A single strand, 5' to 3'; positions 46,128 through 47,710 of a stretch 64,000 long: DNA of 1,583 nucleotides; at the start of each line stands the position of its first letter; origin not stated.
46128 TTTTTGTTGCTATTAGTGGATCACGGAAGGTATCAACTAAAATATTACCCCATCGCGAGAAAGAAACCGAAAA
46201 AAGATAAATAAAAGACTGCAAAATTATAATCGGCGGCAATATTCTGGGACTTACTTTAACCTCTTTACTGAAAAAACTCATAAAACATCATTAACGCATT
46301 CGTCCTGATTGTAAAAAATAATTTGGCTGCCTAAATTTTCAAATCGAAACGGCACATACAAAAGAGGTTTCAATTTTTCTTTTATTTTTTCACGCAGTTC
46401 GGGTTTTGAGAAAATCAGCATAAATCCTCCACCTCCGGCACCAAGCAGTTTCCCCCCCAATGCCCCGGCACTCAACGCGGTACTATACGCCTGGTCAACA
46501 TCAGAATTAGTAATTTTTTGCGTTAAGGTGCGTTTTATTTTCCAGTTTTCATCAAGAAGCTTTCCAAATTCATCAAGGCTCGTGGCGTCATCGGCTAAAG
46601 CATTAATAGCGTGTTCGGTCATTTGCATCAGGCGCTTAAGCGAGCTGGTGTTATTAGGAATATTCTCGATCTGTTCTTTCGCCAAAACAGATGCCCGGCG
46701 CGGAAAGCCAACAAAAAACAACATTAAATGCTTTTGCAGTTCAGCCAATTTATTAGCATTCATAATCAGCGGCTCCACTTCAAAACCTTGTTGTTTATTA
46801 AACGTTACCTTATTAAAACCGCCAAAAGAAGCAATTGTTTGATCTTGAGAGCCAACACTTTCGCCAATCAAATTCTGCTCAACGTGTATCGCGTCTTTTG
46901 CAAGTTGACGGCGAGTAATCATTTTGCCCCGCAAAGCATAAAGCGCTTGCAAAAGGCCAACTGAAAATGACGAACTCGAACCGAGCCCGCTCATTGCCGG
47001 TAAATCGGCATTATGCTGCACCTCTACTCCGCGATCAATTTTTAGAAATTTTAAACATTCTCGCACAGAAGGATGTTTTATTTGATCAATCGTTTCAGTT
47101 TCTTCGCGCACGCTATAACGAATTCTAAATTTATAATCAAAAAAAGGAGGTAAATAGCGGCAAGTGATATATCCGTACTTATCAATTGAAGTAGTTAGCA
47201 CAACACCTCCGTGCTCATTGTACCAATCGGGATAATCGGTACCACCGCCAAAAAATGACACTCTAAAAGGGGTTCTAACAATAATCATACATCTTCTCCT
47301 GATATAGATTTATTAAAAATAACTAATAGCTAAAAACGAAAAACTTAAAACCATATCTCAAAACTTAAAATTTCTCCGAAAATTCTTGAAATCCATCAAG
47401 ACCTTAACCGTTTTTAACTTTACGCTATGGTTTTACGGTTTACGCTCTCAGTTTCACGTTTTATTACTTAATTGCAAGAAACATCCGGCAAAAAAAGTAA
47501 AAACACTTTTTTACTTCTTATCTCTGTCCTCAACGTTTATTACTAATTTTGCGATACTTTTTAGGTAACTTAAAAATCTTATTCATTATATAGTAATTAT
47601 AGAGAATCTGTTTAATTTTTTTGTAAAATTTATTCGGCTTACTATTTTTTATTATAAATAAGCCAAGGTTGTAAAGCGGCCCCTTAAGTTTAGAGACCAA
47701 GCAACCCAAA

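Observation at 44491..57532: Unusual 13-kb sugar-modification cluster with two TPP-dependent C2-transfer modules and a B12-radical-SAM enzyme, wedged inside a dap/lys operon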

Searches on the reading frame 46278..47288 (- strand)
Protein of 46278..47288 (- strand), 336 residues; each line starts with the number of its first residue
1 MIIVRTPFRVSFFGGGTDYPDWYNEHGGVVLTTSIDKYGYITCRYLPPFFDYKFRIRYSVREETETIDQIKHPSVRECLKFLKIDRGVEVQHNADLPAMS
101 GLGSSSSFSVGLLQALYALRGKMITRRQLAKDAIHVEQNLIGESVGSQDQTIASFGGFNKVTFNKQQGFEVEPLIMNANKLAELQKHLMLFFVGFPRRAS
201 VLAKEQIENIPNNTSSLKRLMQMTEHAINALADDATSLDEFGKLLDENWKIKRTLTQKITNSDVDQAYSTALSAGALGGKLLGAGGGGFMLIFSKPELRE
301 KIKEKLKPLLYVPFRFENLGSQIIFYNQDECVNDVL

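Call 3: search_protein_families(library=pfam, proteins=[window:46278-47288:-])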
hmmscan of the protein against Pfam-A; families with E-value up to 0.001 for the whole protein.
window:46278-47288:- (336 aa): 2 families
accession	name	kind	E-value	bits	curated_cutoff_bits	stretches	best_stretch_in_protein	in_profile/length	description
PF00288.32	GHMP_kinases_N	-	5.4e-13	49.4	22.3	1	77-157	5-87/87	GHMP kinases N terminal domain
PF08544.19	GHMP_kinases_C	-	1.5e-10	41.8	21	1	236-306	8-79/85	GHMP kinases C terminal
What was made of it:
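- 46278..47288 (-): GHMP sugar kinase, HddA-like. GHMP_kinases_N and _C domains (call 3).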

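Call 5: search_protein_families(library=ncbifam, proteins=[window:46278-47288:-], max_evalue=0.01)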
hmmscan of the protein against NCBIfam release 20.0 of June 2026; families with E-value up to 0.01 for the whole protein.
window:46278-47288:- (336 aa): 13 families
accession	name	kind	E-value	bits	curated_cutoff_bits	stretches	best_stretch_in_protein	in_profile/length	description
NF049969.1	GlMnHpPKinHddA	equivalog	7.2e-39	134.2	600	1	3-306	4-316/338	D-glycero-D-manno-heptose 7-phosphate kinase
NF009948.0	PRK13412.1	equivalog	7.5e-28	96.7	721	1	83-306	722-948/974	bifunctional fucokinase/fucose-1-phosphate guanylyltransferase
TIGR00549.1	mevalon_kin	equivalog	5.3e-21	75.3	163.05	1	60-292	51-275/276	mevalonate kinase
NF003036.0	PRK03926.1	equivalog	9.4e-18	64.3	403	1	63-304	53-277/302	mevalonate kinase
NF003006.0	PRK03817.1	equivalog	7.8e-16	58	443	2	1-174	1-174/352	galactokinase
TIGR00131.1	gal_kin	equivalog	3e-13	49.5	226.65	2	79-172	102-195/388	galactokinase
NF003705.0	PRK05322.1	equivalog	6.5e-11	41.6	385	1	81-169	106-194/388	galactokinase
NF001816.0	PRK00555.1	equivalog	1.7e-09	37.1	509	2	91-166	95-170/363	galactokinase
NF003472.0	PRK05101.1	equivalog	1.2e-08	34.3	499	1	3-170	22-195/382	galactokinase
TIGR01920.1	Shik_kin_archae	equivalog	1.8e-07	30.8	126.85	1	61-166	43-148/266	shikimate kinase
NF002288.1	PRK01212.1-4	equivalog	4e-07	29.3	194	1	75-287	64-260/303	homoserine kinase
TIGR00191.1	thrB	equivalog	1.8e-05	23.8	168.25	1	77-166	69-152/304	homoserine kinase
NF040656.1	GHMP_GYDIA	hypoth_equivalog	0.00012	21.4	225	0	190-305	181-287/299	GYDIA family GHMP kinase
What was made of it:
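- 46278..47288 (-): Best NCBIfam model is HddA at 134 bits, far below its 600 cutoff (call 5).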

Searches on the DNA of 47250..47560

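Call 92: search_rna_families(source=window, start=47250, end=47560, threshold=evalue, max_evalue=1)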
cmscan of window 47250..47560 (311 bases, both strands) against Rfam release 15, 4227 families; matches with E-value up to 1: 1.
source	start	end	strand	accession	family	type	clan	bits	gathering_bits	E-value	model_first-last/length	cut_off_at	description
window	47458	47478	+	RF01324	CRISPR-DR11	Gene; CRISPR;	-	19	45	0.37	1-36/36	no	CRISPR RNA direct repeat element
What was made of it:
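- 47289..47529 (-): 242-nt intergenic gap with an A/U-rich hairpin followed by a U-run just after the radical SAM stop. It may mark a transcription-unit boundary. No significant Rfam match (E 0.37, call 92).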
